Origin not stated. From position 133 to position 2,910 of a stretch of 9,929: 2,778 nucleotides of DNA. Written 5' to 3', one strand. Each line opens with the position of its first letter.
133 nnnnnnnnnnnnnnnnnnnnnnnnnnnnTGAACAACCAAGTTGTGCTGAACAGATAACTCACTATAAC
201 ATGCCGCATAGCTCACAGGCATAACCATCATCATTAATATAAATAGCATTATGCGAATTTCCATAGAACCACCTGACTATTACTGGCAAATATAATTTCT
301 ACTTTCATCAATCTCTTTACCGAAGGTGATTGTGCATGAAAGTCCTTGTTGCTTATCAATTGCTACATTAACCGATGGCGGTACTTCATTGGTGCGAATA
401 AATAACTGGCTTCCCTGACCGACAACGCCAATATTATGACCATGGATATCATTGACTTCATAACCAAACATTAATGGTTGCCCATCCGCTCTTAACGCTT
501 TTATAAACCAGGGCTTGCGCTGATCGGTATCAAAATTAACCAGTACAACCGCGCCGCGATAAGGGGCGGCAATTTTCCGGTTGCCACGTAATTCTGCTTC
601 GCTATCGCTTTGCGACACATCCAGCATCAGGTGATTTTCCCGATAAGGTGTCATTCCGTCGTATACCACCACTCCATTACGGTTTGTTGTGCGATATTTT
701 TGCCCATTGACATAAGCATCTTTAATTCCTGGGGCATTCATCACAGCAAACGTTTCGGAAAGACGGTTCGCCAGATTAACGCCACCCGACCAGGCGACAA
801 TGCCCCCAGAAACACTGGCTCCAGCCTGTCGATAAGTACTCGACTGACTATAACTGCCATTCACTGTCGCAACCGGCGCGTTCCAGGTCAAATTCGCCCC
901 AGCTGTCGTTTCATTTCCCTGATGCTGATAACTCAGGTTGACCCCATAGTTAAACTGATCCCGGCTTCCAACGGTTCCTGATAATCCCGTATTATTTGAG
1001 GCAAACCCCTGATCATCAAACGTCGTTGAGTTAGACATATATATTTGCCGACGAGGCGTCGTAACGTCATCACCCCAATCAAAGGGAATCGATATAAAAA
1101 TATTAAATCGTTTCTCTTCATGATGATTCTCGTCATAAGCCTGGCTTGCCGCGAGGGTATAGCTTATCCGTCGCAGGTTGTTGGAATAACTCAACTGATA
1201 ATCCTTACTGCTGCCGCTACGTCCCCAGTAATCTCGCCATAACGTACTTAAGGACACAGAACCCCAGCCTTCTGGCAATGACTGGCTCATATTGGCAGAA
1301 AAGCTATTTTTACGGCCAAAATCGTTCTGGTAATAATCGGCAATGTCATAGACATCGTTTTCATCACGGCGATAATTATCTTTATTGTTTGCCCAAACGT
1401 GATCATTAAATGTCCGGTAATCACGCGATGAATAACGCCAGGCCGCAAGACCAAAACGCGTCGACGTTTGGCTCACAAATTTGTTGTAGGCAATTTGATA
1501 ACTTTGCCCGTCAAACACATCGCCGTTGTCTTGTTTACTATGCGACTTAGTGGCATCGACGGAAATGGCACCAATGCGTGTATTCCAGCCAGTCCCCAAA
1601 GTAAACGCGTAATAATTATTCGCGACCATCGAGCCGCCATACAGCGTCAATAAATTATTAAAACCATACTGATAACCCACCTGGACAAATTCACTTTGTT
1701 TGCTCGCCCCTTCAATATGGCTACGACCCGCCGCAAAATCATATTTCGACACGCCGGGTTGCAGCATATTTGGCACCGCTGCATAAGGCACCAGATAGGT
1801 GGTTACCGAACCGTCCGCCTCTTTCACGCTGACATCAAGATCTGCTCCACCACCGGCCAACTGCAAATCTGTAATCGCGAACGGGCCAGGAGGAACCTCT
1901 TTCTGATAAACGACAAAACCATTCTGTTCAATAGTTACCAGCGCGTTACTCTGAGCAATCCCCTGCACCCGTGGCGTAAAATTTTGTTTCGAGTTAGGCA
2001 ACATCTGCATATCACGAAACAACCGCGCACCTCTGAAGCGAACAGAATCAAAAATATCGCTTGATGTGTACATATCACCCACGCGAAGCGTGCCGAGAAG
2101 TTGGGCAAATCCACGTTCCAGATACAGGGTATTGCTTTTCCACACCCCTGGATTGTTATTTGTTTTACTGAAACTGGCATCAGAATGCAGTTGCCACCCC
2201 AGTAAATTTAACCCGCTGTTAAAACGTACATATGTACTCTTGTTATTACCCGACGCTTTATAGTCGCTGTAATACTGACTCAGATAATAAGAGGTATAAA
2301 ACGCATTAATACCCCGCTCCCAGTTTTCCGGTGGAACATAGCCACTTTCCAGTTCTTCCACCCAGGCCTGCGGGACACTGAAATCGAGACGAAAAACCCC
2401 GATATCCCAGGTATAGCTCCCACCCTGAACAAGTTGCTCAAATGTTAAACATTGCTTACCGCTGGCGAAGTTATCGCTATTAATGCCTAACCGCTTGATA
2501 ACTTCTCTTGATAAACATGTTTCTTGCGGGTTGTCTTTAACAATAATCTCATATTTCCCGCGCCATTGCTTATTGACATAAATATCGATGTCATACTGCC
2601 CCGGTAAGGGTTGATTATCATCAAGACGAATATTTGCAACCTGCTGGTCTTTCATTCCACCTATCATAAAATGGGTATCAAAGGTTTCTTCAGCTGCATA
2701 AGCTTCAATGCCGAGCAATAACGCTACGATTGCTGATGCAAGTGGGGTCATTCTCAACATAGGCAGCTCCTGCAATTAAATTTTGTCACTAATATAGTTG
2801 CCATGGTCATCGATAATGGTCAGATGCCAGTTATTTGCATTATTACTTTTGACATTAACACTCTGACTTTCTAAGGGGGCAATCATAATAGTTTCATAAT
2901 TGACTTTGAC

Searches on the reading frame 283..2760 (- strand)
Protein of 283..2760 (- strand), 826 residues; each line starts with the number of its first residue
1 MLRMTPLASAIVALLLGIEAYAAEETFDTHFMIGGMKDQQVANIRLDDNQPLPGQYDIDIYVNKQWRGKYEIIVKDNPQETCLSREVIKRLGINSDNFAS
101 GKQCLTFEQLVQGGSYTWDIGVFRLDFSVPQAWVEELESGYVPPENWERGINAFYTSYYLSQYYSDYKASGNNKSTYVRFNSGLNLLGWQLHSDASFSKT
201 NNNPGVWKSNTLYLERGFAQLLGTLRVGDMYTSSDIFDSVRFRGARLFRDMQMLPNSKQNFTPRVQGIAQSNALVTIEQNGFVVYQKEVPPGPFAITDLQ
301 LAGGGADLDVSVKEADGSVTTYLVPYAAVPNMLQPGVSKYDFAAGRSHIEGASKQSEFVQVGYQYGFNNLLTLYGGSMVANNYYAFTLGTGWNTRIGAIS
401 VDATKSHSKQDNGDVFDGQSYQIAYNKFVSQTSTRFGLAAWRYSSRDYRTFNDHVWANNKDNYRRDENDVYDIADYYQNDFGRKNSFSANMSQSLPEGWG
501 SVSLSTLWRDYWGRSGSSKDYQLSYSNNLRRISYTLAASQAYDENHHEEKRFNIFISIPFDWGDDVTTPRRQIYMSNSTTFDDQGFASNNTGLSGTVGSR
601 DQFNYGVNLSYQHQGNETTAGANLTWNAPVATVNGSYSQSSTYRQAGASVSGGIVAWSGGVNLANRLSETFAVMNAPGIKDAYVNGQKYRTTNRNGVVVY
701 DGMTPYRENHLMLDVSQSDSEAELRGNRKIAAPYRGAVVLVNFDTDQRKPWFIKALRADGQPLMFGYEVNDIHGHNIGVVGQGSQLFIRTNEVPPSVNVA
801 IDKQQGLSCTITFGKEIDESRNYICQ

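Call 92: find_related_loci(query=A9, collection=genome_contigs, flank=8000)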
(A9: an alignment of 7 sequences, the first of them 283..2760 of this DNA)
Query A9 (826 aa) in genome_contigs; peptide patterns used: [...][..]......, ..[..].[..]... (x = any residue, [..] = any of these).
93 stretches matched a pattern; 35 encode a relative of the query (tblastn E <= 1e-3); 35 distinct loci.
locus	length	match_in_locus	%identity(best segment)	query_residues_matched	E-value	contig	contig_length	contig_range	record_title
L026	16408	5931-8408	96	1-826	0e+0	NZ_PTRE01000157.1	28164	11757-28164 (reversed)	Escherichia sp. MOD1-EC7003 MOD1-EC7003_157_length_28164_cov_112, whole genome shotgun sequence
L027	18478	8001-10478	94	1-826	0e+0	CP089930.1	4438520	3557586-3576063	Escherichia coli strain E69 chromosome, complete genome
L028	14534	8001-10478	92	1-826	0e+0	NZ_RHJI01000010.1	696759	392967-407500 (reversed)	Escherichia sp. E1V33 1V33_10_consensus, whole genome shotgun sequence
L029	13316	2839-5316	94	1-826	0e+0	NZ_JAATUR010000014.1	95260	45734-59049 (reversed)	Escherichia coli strain SCPM-O-B-8794 14length=95260, whole genome shotgun sequence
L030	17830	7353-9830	91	1-826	0e+0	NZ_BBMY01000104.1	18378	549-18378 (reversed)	Escherichia albertii NBRC 107761 = DSM 17582 strain NBRC 107761, whole genome shotgun sequence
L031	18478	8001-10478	82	1-826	0e+0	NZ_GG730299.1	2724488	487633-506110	Citrobacter youngae ATCC 29220 Scfld0, whole genome shotgun sequence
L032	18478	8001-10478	82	1-826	0e+0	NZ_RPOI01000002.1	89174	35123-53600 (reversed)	Citrobacter youngae strain CCUG 30791 citrobacter_youngae_CCUG30791T_0000002, whole genome shotgun sequence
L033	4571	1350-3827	81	1-826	0e+0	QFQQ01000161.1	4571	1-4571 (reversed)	MAG: Citrobacter freundii isolate S2_003_000_R2_13 S2_003_000_R2_scaffold_11296, whole genome shotgun sequence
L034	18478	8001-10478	81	1-826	0e+0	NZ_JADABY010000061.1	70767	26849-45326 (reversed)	Citrobacter sp. Res13-Sevr-PEB04-36 seq_tig61, whole genome shotgun sequence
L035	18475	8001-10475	78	1-826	0e+0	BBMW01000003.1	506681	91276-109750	Citrobacter werkmanii NBRC 105721 DNA, contig: CIWKM03, whole genome shotgun sequence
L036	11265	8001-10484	74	1-826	0e+0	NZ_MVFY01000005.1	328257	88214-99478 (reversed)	Citrobacter portucalensis strain A60 A60_S7_L001_NODE_5_length_328257_cov_19.6372, whole genome shotgun sequence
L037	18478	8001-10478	73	1-826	0e+0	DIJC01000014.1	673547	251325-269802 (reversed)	MAG TPA_asm: Enterobacteriaceae bacterium UBA5654 UBA5654_contig_39, whole genome shotgun sequence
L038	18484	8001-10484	73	1-826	0e+0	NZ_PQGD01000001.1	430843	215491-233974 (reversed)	Superficieibacter electus strain BP-1 NODE_1_length_430843_cov_33.6378, whole genome shotgun sequence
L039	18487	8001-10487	73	1-826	0e+0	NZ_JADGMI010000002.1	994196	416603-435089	Superficieibacter sp. 1612_C1 1612_C1_2, whole genome shotgun sequence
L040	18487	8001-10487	72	1-826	0e+0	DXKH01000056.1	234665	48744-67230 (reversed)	MAG TPA_asm: Citrobacter sp. isolate HRGM_Genome_0066 HRGM_Genome_0066_56, whole genome shotgun sequence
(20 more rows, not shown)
